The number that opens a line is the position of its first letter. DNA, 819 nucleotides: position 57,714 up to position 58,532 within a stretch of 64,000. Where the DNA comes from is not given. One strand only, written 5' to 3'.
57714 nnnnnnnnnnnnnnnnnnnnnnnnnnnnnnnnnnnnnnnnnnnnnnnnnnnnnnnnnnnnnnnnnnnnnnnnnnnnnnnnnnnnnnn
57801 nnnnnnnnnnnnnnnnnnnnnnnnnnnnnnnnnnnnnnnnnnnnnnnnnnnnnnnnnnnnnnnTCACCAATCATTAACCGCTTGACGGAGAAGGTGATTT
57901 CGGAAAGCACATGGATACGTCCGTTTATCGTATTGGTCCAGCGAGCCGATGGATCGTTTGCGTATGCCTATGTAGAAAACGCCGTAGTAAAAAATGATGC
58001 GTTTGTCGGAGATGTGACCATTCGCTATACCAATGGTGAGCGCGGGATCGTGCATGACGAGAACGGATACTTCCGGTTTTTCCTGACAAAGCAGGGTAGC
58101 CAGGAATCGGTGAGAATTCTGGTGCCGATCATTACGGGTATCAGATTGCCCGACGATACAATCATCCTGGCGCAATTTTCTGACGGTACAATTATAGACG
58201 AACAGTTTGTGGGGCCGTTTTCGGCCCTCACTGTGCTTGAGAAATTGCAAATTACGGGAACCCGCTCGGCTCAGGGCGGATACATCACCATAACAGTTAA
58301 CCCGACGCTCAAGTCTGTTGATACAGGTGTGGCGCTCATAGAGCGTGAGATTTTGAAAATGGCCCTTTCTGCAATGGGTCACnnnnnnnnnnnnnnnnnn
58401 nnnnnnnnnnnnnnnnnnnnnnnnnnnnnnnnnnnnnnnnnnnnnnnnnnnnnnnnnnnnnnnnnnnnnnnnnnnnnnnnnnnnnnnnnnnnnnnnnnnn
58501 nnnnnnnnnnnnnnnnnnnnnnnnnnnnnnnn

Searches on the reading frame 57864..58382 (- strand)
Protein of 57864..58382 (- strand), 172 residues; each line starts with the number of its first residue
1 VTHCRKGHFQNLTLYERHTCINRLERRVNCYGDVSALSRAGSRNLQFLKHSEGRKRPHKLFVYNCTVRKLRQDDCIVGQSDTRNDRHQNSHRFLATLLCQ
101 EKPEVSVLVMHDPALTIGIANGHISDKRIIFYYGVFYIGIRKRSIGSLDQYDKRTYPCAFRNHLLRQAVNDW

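Call 5: search_protein_families(library=pfam, proteins=[window:57864-58382:-], max_evalue=0.01)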
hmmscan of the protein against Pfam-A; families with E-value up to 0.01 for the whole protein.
window:57864-58382:- (172 aa): 0 families

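Call 7: find_encoding_contigs(protein=window:57864-58382:-, flank=10000, max_places=6)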
Protein window:57864-58382:- (172 aa): no gene with exactly this product is on record in the collection.
